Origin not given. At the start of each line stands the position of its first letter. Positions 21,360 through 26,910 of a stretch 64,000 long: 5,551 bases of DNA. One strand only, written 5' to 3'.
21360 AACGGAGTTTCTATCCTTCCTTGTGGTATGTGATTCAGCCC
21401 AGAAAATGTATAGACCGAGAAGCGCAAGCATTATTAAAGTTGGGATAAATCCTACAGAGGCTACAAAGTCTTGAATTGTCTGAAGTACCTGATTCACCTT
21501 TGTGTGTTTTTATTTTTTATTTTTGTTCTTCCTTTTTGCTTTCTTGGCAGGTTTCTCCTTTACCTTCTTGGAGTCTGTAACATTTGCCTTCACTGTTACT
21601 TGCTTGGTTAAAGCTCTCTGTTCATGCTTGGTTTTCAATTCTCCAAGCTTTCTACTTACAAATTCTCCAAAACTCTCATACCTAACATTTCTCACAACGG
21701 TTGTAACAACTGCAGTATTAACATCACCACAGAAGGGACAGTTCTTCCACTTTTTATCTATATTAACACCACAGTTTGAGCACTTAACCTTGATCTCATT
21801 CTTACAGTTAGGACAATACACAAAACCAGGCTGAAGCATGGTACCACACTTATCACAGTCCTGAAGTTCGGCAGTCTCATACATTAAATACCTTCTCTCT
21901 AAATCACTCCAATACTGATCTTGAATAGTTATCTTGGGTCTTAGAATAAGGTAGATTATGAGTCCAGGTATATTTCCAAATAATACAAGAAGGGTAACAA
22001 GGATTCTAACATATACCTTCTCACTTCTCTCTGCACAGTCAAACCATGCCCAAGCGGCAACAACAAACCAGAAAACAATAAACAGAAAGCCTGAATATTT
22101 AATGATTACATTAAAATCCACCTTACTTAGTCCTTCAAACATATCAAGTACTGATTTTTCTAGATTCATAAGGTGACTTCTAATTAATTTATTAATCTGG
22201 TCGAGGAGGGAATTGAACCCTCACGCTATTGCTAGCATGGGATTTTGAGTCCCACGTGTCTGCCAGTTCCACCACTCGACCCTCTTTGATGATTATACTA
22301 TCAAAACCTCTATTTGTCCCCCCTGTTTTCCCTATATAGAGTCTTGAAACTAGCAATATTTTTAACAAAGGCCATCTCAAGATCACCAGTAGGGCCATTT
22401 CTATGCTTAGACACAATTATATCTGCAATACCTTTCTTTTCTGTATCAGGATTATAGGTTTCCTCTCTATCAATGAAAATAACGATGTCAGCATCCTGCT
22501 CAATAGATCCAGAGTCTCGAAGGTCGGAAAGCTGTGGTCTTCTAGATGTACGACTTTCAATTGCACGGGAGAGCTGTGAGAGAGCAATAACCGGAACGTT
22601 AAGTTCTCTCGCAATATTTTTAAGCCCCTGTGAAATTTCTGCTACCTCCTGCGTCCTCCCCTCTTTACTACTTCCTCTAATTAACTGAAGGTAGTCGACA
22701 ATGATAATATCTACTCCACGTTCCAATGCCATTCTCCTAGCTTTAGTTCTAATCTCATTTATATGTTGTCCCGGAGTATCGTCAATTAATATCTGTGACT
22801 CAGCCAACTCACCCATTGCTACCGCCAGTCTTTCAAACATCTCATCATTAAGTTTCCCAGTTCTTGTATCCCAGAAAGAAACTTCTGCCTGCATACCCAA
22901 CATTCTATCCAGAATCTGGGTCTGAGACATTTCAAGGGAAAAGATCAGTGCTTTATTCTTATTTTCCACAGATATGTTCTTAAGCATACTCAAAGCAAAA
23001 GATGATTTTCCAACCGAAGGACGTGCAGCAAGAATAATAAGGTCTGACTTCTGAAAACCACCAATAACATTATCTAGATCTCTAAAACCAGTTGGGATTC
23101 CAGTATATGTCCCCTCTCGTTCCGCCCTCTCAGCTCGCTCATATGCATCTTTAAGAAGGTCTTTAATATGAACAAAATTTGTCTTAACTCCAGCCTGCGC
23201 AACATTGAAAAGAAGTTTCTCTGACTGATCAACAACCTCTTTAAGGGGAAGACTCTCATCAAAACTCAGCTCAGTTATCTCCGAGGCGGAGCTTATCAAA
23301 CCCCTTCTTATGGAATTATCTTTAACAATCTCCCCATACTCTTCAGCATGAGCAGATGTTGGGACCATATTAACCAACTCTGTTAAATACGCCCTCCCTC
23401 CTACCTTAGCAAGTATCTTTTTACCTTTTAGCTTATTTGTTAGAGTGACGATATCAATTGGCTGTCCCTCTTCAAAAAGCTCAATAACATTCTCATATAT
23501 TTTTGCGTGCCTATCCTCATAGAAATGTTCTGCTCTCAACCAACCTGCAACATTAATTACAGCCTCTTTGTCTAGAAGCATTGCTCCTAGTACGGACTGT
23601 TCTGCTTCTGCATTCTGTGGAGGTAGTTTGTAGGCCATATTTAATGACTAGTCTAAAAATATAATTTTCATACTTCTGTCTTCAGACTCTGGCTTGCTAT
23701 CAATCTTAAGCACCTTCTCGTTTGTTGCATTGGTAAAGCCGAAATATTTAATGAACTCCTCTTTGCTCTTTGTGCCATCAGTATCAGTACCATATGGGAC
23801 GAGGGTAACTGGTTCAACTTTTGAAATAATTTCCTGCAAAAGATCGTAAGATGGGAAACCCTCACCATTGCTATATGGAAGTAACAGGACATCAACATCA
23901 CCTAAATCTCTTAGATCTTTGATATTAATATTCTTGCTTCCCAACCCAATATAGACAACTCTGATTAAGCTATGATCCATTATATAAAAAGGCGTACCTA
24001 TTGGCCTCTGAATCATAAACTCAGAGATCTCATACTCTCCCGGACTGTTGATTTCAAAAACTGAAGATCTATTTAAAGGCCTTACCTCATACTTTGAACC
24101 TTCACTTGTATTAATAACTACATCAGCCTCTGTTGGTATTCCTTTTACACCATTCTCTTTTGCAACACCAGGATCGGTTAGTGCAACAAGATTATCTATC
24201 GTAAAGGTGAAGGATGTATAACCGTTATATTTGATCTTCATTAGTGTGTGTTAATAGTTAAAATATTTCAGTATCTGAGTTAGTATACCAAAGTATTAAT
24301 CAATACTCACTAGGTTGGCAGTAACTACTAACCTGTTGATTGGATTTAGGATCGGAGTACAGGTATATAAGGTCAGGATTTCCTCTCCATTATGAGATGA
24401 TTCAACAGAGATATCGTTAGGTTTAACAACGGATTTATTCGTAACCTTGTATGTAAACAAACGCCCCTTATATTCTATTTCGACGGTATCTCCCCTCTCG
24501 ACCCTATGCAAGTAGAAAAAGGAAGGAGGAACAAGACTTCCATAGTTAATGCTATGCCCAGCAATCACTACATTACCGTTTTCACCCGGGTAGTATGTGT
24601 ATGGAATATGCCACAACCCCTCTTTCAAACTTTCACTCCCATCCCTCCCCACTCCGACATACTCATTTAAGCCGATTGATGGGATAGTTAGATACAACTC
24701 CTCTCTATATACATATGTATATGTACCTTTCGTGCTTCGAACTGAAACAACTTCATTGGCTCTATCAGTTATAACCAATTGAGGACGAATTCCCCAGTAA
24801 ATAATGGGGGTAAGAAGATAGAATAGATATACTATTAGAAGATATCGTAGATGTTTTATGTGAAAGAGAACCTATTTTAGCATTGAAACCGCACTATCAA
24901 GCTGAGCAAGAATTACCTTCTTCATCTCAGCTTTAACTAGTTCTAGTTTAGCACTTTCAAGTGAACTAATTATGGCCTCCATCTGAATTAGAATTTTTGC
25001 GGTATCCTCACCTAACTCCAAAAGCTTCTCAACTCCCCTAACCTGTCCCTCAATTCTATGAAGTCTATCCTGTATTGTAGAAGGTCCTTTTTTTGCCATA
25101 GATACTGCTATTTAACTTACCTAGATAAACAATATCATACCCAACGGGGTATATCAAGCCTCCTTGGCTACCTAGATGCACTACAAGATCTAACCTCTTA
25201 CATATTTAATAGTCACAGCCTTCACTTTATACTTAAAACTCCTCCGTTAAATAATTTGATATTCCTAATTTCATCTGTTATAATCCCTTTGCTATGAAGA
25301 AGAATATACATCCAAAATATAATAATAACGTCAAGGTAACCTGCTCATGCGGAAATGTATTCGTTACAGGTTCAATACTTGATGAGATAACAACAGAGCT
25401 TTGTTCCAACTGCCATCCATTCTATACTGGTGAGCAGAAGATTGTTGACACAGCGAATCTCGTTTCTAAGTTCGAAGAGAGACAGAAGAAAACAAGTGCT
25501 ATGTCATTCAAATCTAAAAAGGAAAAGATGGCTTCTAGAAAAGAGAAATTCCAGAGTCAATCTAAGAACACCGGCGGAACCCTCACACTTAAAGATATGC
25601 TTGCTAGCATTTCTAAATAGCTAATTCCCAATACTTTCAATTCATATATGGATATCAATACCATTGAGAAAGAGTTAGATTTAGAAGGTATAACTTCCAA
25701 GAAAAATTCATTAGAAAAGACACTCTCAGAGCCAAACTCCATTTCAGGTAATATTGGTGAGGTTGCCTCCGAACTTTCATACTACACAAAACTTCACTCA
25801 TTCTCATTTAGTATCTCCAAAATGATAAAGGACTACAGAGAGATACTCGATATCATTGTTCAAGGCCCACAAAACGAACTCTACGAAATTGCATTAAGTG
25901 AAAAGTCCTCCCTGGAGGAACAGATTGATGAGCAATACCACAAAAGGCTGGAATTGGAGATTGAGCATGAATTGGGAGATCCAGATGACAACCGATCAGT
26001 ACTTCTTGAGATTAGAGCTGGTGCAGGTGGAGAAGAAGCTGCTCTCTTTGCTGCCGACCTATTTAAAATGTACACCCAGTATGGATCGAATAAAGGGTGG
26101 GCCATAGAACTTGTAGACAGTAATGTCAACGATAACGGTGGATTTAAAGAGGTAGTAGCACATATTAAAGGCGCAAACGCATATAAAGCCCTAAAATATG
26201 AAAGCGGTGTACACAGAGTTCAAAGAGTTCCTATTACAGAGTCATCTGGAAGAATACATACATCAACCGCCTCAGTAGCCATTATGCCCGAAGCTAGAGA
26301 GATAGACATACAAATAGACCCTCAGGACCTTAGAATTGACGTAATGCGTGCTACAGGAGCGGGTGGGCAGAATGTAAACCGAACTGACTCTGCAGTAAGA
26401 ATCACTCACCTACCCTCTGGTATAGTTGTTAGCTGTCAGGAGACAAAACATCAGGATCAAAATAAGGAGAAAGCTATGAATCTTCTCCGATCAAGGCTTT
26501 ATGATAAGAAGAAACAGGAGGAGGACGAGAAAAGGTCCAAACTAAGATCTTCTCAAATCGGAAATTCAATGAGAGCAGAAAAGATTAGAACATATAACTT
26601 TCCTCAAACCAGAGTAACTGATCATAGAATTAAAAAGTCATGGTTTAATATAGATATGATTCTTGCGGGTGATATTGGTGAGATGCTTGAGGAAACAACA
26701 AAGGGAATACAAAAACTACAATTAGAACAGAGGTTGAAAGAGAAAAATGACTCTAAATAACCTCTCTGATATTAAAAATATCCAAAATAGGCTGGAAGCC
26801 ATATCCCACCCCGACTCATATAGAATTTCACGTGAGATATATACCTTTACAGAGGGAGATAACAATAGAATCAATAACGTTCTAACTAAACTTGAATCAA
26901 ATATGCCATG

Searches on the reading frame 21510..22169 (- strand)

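Call 27: search_protein_families(library=pfam, proteins=[window:21510-22169:-], max_evalue=0.001)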
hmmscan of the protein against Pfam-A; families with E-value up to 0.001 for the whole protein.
window:21510-22169:- (219 aa): 5 families
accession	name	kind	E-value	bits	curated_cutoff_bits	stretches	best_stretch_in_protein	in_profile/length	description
PF17032.10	Zn_ribbon_15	-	2.7e-08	35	28.9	1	94-123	44-73/73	zinc-ribbon family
PF12773.13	DZR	-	7.1e-08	32.9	27.3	1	105-148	1-45/45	Double zinc ribbon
PF13248.11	Zn_ribbon_3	-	6.6e-07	29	27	1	127-149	2-24/26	zinc-ribbon domain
PF13240.11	Zn_Ribbon_1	-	3.6e-06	27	25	0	105-122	2-19/23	zinc-ribbon domain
PF24463.1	DUF7577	-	3.3e-05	23.9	28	0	105-122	5-22/27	Domain of unknown function (DUF7577)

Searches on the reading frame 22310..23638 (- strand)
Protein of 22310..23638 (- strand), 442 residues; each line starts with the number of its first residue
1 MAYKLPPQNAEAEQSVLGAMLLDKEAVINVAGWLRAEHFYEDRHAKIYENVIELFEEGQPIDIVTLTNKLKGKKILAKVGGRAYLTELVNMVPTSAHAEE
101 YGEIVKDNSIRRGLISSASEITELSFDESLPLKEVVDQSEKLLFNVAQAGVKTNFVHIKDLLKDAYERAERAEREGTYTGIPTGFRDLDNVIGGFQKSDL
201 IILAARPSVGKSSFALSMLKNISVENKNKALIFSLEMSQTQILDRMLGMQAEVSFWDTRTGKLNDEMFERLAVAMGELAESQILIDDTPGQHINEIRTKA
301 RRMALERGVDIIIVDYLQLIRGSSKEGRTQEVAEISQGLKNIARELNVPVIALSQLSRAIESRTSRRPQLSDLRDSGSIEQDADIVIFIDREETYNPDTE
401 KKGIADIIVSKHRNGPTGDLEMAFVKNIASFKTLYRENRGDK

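Call 27: search_protein_families(library=pfam, proteins=[window:22310-23638:-], max_evalue=0.001)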
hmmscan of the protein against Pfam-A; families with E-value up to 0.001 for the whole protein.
window:22310-23638:- (442 aa): 4 families
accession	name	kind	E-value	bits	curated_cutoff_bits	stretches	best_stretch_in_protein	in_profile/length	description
PF03796.21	DnaB_C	-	1.4e-100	336.3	27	1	180-432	1-254/255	DnaB-like helicase C terminal domain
PF00772.26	DnaB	-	1.6e-35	121.7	23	1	6-107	2-103/103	DnaB-like helicase N terminal domain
PF13481.12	AAA_25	-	5.5e-13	49.4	27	1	181-356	15-190/195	AAA domain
PF06745.19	ATPase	-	8.2e-07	29.1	26.6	1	181-369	1-175/231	KaiC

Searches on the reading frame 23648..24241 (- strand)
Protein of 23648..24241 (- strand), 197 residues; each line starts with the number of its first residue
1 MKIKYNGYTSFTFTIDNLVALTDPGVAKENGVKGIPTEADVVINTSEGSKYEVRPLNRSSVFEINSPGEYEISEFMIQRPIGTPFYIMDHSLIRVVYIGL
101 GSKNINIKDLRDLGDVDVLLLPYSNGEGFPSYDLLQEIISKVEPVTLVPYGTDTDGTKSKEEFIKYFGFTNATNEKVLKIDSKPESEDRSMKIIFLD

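Call 27: search_protein_families(library=pfam, proteins=[window:23648-24241:-], max_evalue=0.001)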
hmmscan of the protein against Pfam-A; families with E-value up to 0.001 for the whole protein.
window:23648-24241:- (197 aa): 1 family
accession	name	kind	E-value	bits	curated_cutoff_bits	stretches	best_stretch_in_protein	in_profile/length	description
PF13483.12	Lactamase_B_3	-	9.2e-11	42.4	24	1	2-149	1-158/160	Beta-lactamase superfamily domain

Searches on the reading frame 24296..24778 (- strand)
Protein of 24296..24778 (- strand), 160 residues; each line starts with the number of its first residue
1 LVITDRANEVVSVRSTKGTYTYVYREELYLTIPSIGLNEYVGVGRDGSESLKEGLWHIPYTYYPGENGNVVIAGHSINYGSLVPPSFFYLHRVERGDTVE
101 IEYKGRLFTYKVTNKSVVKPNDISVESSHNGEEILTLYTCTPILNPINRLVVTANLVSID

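Call 27: search_protein_families(library=pfam, proteins=[window:24296-24778:-], max_evalue=0.001)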
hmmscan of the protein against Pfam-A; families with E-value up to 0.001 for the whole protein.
window:24296-24778:- (160 aa): 1 family
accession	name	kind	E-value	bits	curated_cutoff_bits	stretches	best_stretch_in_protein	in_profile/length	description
PF04203.18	Sortase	-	2.9e-27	95.3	26.6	1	30-157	1-125/125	Sortase domain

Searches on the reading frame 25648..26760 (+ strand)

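Call 27: search_protein_families(library=pfam, proteins=[window:25648-26760:+], max_evalue=0.001)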
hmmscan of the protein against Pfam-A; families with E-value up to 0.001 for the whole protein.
window:25648-26760:+ (370 aa): 2 families
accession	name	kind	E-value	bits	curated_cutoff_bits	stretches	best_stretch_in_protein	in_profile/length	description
PF03462.23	PCRF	-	5e-52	177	24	1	17-210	3-194/194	PCRF domain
PF00472.26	RF-1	-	1.3e-42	144.8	35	1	218-327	2-116/116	RF-1 domain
